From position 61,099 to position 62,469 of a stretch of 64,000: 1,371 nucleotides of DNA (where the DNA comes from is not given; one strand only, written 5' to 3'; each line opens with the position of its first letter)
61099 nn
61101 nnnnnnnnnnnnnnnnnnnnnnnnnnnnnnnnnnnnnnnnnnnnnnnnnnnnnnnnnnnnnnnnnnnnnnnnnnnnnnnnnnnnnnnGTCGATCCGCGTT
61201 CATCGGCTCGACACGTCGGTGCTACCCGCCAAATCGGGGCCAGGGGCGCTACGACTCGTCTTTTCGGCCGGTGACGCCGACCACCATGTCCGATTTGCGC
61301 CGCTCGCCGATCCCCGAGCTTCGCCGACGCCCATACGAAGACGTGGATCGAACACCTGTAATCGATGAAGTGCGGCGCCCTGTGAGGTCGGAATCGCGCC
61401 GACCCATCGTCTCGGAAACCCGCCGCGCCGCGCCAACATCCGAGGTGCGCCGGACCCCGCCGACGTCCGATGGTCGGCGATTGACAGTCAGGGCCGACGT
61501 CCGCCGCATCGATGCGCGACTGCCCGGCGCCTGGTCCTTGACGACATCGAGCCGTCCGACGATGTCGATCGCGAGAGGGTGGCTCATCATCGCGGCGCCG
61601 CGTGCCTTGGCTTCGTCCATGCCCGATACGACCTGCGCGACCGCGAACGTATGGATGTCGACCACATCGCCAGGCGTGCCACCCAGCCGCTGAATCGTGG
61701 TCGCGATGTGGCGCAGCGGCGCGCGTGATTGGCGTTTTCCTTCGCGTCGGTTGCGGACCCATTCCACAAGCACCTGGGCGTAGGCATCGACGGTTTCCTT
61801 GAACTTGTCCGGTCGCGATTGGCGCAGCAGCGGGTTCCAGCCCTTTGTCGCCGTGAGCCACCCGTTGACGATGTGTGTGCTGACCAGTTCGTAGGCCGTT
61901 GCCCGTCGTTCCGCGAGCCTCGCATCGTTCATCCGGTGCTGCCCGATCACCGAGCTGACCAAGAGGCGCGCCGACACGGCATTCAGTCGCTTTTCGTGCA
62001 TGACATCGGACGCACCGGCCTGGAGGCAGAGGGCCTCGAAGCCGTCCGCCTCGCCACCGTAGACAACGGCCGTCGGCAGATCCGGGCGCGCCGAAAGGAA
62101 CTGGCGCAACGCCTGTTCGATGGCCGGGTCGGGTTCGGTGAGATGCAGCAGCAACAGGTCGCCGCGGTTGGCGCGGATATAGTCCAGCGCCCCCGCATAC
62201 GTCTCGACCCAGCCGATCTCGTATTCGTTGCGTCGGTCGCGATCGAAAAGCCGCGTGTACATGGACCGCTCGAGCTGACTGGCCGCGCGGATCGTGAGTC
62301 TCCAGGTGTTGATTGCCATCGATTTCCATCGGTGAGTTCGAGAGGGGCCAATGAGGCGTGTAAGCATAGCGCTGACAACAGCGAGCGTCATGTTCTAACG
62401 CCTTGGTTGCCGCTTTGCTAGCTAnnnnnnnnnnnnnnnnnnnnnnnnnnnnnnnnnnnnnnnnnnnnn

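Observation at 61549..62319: KaiA-like architecture: pseudo-receiver fused to a KaiA-C/RsbU-N-like helical domain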

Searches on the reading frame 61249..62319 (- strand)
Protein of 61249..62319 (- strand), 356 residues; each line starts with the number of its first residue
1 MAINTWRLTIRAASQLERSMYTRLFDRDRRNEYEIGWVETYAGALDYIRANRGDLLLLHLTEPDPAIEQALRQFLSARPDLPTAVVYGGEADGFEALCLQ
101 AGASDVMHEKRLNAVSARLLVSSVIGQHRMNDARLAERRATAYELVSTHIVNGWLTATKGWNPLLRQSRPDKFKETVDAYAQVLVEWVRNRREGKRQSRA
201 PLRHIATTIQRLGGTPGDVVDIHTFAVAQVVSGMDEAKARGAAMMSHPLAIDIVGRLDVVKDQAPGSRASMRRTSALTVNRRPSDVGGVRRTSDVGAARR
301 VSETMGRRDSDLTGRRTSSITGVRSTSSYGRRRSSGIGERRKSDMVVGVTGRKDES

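Call 3: search_protein_families(library=pfam, proteins=[window:61249-62319:-], max_evalue=10)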
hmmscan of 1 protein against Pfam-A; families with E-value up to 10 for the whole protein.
window:61249-62319:- (356 aa): 0 families
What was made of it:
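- On Canonical KaiA (Pfam PF07688): No Pfam family at E <= 10 (call 3).
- On RsbU_N (Pfam PF08673): No Pfam hit (call 3). No PP2C domain (call 3).
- There is no PP2C domain in the protein (call 3).
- Tried and rejected: Pfam returned no family at E <= 10 (call 3).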

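Call 4: search_protein_families(library=ncbifam, proteins=[window:61249-62319:-], max_evalue=10)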
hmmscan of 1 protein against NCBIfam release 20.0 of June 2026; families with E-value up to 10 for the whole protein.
window:61249-62319:- (356 aa): 1 family
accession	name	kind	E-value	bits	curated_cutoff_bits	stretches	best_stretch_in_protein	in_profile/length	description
NF041946.1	LuxO_transreg_Vib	equivalog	0.17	10.7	800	1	34-133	22-120/463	quorum-sensing sigma-54 dependent transcriptional regulator LuxO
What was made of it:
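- No curated library recognises the domain (calls 3, 4).
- Tried and rejected: NCBIfam returned only a weak LuxO receiver hit (call 4).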

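Call 5: search_solved_structures(query=window:61249-62319:-, max_evalue=10, show_alignments=3)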
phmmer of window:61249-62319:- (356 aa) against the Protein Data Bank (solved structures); distinct sequences matched with E-value up to 10: 6.
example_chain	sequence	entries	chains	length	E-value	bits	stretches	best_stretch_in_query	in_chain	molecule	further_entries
3cfy_A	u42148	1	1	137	0.0012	21.3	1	30-123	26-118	Putative LuxO repressor protein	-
1kol_A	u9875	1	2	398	0.11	14.9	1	42-147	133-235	formaldehyde dehydrogenase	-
4q7e_A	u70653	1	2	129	0.28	13.5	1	23-86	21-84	Response regulator of a two component regulatory system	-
6oap_A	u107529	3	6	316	0.3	13.4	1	13-127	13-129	Dual sensor histidine kinase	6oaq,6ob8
7dfu_A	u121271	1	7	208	1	11.7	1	77-193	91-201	ATP-dependent Clp protease proteolytic subunit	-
7dft_A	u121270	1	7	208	1.1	11.6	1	77-193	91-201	ATP-dependent Clp protease proteolytic subunit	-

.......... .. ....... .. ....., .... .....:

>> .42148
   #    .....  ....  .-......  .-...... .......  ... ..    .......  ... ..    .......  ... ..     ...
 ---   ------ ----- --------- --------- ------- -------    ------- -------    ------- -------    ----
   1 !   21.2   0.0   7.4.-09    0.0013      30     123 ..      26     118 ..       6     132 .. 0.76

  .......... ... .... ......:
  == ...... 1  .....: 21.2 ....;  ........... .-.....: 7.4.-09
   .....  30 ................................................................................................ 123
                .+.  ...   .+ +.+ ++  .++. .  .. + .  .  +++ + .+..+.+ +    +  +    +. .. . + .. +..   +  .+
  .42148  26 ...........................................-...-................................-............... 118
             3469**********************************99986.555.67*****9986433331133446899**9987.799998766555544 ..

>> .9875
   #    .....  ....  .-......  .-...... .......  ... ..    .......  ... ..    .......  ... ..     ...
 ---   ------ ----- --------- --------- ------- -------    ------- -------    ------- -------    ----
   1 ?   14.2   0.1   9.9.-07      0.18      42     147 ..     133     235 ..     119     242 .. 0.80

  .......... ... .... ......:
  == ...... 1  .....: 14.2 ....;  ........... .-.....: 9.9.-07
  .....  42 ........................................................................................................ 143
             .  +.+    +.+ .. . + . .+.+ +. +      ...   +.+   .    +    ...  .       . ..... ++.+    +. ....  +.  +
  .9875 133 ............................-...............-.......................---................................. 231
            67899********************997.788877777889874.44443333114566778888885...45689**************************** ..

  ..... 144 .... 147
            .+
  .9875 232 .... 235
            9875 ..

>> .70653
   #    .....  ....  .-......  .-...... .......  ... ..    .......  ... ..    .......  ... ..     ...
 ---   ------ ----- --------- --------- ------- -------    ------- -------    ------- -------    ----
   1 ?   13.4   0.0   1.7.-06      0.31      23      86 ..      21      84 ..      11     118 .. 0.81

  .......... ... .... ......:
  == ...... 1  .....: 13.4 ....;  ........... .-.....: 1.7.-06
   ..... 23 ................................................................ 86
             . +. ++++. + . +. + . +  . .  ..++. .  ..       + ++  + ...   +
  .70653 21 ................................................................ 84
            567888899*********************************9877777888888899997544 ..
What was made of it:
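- Tried and rejected: PDB phmmer returned receiver hits only (call 5).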

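Call 6: find_homologous_proteins(query=window:61249-62319:-)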
Query window:61249-62319:- (356 aa): 6 proteins with E <= 0.001 among 8000 candidates.
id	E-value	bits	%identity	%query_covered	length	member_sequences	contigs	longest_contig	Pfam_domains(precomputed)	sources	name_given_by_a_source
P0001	5.8e-228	773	100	100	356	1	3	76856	-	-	-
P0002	8.8e-102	359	50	100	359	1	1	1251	-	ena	-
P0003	8.6e-101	355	51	100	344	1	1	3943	-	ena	-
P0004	2.5e-95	338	49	97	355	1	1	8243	-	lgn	-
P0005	1.3e-90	322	50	100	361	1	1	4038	-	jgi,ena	-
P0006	2.7e-88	314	48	99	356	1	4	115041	-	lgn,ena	-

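Call 8: search_solved_structures(query=A1, max_evalue=10, show_alignments=2)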
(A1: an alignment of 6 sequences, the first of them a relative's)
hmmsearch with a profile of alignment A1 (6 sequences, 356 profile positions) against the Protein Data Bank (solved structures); distinct sequences matched with E-value up to 10: 46.
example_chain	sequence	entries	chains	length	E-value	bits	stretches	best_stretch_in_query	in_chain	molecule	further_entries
6oap_A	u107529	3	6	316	5.5e-06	29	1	8-130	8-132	Dual sensor histidine kinase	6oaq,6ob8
3kht_A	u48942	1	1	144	0.00011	24.7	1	1-115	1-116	Response regulator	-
1u0s_Y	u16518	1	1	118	0.0013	21.2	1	17-107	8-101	Chemotaxis protein cheY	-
1tmy_A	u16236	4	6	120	0.0013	21.2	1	17-107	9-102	CHEY PROTEIN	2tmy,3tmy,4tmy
4iga_A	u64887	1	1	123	0.0014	21.1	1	17-107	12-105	Chemotaxis protein CheY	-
4qyw_A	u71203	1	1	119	0.0018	20.7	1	17-107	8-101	Chemotaxis protein CheY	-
1l5y_A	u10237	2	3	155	0.0043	19.5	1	29-109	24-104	C4-DICARBOXYLATE TRANSPORT TRANSCRIPTIONAL REGULATORY PROTEIN DCTD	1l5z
1qkk_A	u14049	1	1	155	0.0045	19.4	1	29-109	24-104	C4-DICARBOXYLATE TRANSPORT TRANSCRIPTIONAL REGULATORY PROTEIN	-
6c40_B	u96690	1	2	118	0.0056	19.1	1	17-107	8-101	Chemotaxis protein CheY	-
6swl_A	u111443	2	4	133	0.0077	18.6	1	7-97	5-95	Two-component response regulator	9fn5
8q52_A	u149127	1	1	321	0.009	18.4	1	17-108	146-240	Leucine-specific-binding protein,Chemotaxis protein CheY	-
3jte_A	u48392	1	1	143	0.0094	18.3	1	50-130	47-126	Response regulator receiver protein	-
2qxy_A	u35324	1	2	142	0.011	18.2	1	9-107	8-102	Response regulator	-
3m6m_D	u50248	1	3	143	0.014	17.7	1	6-114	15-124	Sensory/regulatory protein rpfC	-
6zxm_A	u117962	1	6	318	0.025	17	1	6-110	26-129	Putative GGDEF/response regulator receiver domain protein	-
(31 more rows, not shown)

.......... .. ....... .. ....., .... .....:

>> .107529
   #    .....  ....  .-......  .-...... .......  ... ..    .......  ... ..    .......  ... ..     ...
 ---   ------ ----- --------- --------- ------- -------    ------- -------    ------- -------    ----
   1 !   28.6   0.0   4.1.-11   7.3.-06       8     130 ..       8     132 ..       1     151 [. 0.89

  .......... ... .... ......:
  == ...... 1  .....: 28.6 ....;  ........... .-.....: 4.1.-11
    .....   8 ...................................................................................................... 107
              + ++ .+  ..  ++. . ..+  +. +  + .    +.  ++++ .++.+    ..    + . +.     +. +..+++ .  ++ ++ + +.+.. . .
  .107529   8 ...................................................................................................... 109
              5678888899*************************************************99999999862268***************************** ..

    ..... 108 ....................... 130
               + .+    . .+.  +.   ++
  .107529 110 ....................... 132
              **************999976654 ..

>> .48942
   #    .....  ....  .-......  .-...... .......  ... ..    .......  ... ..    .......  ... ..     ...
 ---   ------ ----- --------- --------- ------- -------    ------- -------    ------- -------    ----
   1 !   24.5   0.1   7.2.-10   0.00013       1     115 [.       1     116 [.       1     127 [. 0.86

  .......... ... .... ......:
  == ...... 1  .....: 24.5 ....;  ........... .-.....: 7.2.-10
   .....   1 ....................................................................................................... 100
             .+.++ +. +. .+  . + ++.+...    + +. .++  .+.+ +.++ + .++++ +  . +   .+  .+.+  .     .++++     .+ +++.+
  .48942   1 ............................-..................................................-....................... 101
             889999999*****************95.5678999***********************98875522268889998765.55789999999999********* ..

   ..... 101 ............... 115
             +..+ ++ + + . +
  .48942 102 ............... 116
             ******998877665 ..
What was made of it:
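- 61984..62319 (-): Pseudo-receiver domain (residues 1-112); D12, D13, D57, T87, K109 equivalents are A, A, H, Y, E. Profile hits to solved receiver domains (call 8).
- On KaiA3-type proteins (KaiA superfamily): Profile hits to solved receiver domains, best E 5.5e-6 (call 8).
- Checked: The family profile matches solved receiver domains (6oap E 5.5e-6, 3kht 1e-4, CheY 1e-3; call 8).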

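Call 14: find_encoding_contigs(protein=P0006, flank=10000, max_places=3)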
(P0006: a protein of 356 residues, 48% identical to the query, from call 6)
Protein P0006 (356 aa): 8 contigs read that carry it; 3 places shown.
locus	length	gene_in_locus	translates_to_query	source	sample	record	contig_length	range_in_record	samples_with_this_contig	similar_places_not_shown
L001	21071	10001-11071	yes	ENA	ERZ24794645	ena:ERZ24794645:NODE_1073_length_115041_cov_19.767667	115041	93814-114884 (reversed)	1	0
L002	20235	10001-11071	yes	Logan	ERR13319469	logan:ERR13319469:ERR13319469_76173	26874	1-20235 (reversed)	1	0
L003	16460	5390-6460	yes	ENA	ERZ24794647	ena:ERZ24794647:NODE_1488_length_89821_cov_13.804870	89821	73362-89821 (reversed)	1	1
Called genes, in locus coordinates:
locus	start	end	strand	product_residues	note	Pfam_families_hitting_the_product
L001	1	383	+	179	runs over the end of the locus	?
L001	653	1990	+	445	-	PF01477:PLAT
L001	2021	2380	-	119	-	-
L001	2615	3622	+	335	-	-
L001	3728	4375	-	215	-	PF00005:ABC_tran, PF13304:AAA_21 (faint)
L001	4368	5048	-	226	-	PF00528:BPD_transp_1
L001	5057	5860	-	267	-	PF13531:SBP_bac_11, PF01547:SBP_bac_1 (weak)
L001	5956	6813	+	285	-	PF13230:GATase_4, PF13522:GATase_6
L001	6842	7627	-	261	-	PF00378:ECH_1, PF16113:ECH_2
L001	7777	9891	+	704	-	PF00884:Sulfatase, PF01663:Phosphodiest (weak)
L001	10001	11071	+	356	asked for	-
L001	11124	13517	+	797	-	PF01464:SLT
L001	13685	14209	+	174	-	-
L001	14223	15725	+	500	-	-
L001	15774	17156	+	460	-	PF01565:FAD_binding_4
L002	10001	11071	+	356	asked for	-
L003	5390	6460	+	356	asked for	-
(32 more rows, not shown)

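Call 15: predict_structure(alignment_id=A1)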
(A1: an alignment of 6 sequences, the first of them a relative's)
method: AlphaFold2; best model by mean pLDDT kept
length: 356 residues; sequences in the alignment: 6
mean_pLDDT: 57.0   pTM: 0.35
mean pLDDT of the five models: 57.0, 55.8, 54.4, 54.2, 52.7
residues with pLDDT >= 90: 1; 70-90: 138; 50-70: 67; < 50: 150
segments of 3 or more residues with pLDDT < 50: 89-99, 102-113, 136-162, 266-356
pLDDT, mean of each block of 10 residues (from residue 1): 73 77 75 86 85 77 70 72 62 46 38 50 56 48 41 31 59 83 85 79 81 70 75 66 70 67 48 30 31 30 28 29 29 32 29 32
secondary structure, 60 per line:
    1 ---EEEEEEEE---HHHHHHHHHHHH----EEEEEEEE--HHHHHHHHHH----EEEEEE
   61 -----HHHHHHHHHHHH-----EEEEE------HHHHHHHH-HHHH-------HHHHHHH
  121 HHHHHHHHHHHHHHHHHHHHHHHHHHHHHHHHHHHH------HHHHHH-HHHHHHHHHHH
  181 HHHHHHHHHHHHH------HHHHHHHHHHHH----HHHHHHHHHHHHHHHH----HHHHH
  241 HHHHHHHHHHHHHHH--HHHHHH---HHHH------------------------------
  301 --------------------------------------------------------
elements in order: E4-11 H15-26 E31-38 H41-50 E55-60 H66-77 E83-87 H94-101 H103-106 H114-156 H163-168 H170-193 H200-211 H216-231 H236-255 H258-263 H267-270
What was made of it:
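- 61984..62319 (-): AF2 beta-alpha pattern with pLDDT 70-86 for residues 1-80 (call 15).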

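Call 21: fold_search(model_id=the predicted structure, library=pdb)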
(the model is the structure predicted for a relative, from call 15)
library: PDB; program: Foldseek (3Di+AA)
matches with E <= 10: 1137; with E <= 0.001: 7
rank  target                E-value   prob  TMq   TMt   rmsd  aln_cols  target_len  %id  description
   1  4g86_A                3.3e-04  1.00  0.24  0.30  19.1       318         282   12  Crystal structure of the redox-active cofactor DBMIB bound to the full length circadian clock protein KaiA from Synech (released 2012-10-24)
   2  1r8j_A                5.7e-04  1.00  0.23  0.29  20.4       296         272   14  Crystal Structure of Circadian Clock Protein KaiA from Synechococcus elongatus (released 2004-06-01)
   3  8vc9_D                6.4e-04  1.00  0.31  0.29  23.5       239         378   16  Hybrid response regulator LvrB from Leptospira / phosphorylated REC form (released 2024-12-18)
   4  8vc9_A                6.7e-04  1.00  0.30  0.28  24.1       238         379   16  Hybrid response regulator LvrB from Leptospira / phosphorylated REC form (released 2024-12-18)
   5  7pvk_A                8.7e-04  1.00  0.27  0.19  12.2       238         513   13  X-ray structure of dimeric PorX (T272A mutant), in complex with pGpG. (released 2022-12-14)
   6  8vc9_C                9.6e-04  1.00  0.25  0.24  23.8       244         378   16  Hybrid response regulator LvrB from Leptospira / phosphorylated REC form (released 2024-12-18)
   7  1r8j_B                9.6e-04  1.00  0.24  0.32  19.5       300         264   13  Crystal Structure of Circadian Clock Protein KaiA from Synechococcus elongatus (released 2004-06-01)
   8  8vc9_F                1.2e-03  1.00  0.30  0.28  23.5       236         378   16  Hybrid response regulator LvrB from Leptospira / phosphorylated REC form (released 2024-12-18)
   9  6ob8_A                2.1e-03  1.00  0.31  0.36   4.9       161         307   19  Crystal structure of a dual sensor histidine kinase in green light illuminated state (released 2019-09-18)
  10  8tff_A                2.1e-03  1.00  0.27  0.19  12.2       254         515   10  PorX with BeF3 phosphate analog (released 2024-04-17)
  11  8vc9_B                2.3e-03  1.00  0.27  0.26  23.0       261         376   14  Hybrid response regulator LvrB from Leptospira / phosphorylated REC form (released 2024-12-18)
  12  3bre_A                3.2e-03  1.00  0.34  0.37  12.7       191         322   13  Crystal Structure of P.aeruginosa PA3702 (released 2008-04-01)
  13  5c5e_A                3.2e-03  0.99  0.24  0.29  20.4       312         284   15  Structure of KaiA dimer in complex with C-terminal KaiC peptide at 2.8 A resolution (released 2015-08-05)
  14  7pv7_A                3.3e-03  1.00  0.26  0.19  11.9       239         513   13  Crystal structure of dimeric Porphyromonas gingivalis PorX, a type 9 secretion system response regulator. (released 2022-12-14)
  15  6oaq_B                3.7e-03  1.00  0.32  0.37   4.5       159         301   21  Crystal structure of a dual sensor histidine kinase in BeF3- bound state (released 2019-09-18)
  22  6oap_A                5.0e-03  1.00  0.31  0.36   4.9       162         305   20  Crystal structure of a dual sensor histidine kinase in the green-light absorbing Pg state (released 2019-09-18)
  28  6oap_B                6.5e-03  1.00  0.33  0.38   4.2       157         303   20  Crystal structure of a dual sensor histidine kinase in the green-light absorbing Pg state (released 2019-09-18)
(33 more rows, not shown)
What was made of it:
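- On KaiA3-type proteins (KaiA superfamily): The full model ranks KaiA 4g86 and 1r8j first, E 3e-4 (call 21).
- For the full model, KaiA 4g86 and 1r8j rank first (E 3e-4; call 21).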

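Call 31: search_protein_families(library=pfam, alignment_id=A3, max_evalue=0.01)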
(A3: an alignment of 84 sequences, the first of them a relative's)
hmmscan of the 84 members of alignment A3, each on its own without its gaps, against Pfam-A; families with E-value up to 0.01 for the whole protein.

A. member 1, P0001 (356 aa): 0 families

B. families by the number of members that match (of 84 scanned): 39 families (the first 25 are shown)
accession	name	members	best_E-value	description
PF00072.30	Response_reg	49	5.3e-33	Response regulator receiver domain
PF08448.16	PAS_4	17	2.4e-60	PAS fold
PF13426.13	PAS_9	16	1.5e-67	PAS domain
PF00989.32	PAS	16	5.4e-67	PAS fold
PF13188.13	PAS_8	15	8.5e-36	PAS domain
PF08447.18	PAS_3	13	2.2e-51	PAS fold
PF12860.13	PAS_7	8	3.9e-14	PAS fold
PF13596.12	PAS_10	6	1.4e-11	PAS domain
PF13185.12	GAF_2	5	6.4e-38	GAF domain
PF24820.1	Diguanyl_cycl_sensor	5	2.5e-14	Diguanylate cyclase-like sensor domain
PF01590.32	GAF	4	1.4e-18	GAF domain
PF08670.17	MEKHLA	3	8.6e-07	MEKHLA domain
PF14598.12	PAS_11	3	4.1e-05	PAS domain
PF14417.12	MEDS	2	4e-50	MEDS: MEthanogen/methylotroph, DcmR Sensory domain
PF23198.2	PDE8A_N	2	0.0013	PDE8A-like, N-terminal domain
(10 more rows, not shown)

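Call 47: find_related_loci(query=A1, collection=genome_contigs, flank=10000)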
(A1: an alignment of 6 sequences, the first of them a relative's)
Query A1 (356 aa) in genome_contigs; peptide patterns used: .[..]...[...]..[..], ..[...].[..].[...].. (x = any residue, [..] = any of these).
41 stretches matched a pattern, but none encodes a relative of the query by tblastn (E <= 1e-3).

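Call 52: find_related_loci(query=A1, collection=metagenome_contigs, flank=10000)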
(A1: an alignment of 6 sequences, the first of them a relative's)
Query A1 (356 aa) in metagenome_contigs; peptide patterns used: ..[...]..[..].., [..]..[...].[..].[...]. (x = any residue, [..] = any of these).
466 stretches matched a pattern, but none encodes a relative of the query by tblastn (E <= 1e-3).
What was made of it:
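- On KaiA3-type proteins (KaiA superfamily): No member was found in the GTDB representative genomes (call 47) or in the metagenome scan (call 52).
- Tried and rejected: Scans for more subfamily members found none in the GTDB representative genomes (call 47) or in the JGI metagenome contigs (call 52).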

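Call 53: find_encoding_contigs(protein=P0001, flank=10000, max_places=3)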
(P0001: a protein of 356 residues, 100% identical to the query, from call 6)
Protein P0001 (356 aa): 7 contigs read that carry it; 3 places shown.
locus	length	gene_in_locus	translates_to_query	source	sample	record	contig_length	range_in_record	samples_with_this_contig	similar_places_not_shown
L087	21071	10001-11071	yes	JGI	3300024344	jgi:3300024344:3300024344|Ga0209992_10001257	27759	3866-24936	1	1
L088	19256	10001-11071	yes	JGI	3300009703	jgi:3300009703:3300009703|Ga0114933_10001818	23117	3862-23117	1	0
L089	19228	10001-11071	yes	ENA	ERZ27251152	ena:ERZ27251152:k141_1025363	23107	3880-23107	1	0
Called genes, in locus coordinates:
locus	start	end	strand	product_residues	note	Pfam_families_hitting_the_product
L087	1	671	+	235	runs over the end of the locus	PF13474:SnoaL_3 (weak), PF14534:DUF4440, PF12680:SnoaL_2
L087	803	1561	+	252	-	PF13103:TonB_2 (weak), PF03544:TonB_C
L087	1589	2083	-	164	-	PF16694:Cytochrome_P460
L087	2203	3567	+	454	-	PF01477:PLAT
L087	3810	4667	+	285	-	PF13230:GATase_4, PF13522:GATase_6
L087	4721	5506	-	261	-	PF00378:ECH_1, PF16113:ECH_2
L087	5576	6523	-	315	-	PF06089:Asparaginase_II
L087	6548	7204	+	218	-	PF00702:Hydrolase, PF12710:HAD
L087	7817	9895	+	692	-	PF00884:Sulfatase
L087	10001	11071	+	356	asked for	-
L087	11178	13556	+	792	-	PF01464:SLT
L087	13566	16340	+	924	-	PF01564:Spermine_synth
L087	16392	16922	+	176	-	-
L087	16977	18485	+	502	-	-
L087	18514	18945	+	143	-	PF01565:FAD_binding_4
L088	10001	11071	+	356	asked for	-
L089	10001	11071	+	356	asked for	-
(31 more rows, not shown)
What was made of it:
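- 61249..62319 (-): Whole gene, 356 codons plus stop: pseudo-receiver, linker, KaiA-type bundle and RRxS tail. The same 356-aa product is called on seven metagenome contigs (call 53).
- About 20 kb around the gene is syntenic among these relatives, so the neighbours may reflect shared ancestry rather than function (calls 14, 53).
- Tried and rejected: I discounted this because the whole region of about 20 kb is syntenic among these relatives (calls 14, 53).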

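Call 65: find_encoding_contigs(protein=P0004, flank=10000, max_places=2)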
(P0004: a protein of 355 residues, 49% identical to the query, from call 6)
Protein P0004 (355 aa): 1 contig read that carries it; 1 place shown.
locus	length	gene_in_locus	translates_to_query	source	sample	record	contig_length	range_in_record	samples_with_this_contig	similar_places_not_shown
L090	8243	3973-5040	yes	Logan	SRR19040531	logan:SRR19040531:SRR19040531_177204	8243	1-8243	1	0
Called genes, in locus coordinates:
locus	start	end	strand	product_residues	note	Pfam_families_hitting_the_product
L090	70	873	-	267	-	PF00378:ECH_1, PF16113:ECH_2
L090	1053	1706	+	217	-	PF00702:Hydrolase, PF12710:HAD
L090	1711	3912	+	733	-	PF00884:Sulfatase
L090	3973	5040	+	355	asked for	-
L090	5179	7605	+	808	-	PF01464:SLT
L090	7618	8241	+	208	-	?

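Call 66: find_encoding_contigs(protein=P0005, flank=10000, max_places=2)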
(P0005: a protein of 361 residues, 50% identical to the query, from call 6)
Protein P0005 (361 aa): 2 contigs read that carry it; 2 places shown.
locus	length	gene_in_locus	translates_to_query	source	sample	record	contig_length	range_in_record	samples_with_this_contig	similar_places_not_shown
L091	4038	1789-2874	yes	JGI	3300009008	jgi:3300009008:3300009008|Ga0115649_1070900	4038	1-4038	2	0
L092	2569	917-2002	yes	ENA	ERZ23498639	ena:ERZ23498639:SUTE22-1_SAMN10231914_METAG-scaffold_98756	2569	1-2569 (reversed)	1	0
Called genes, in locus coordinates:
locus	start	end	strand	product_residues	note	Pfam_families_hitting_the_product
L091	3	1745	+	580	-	?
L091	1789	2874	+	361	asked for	-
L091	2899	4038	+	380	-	?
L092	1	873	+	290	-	?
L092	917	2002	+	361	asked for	-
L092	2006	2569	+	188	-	?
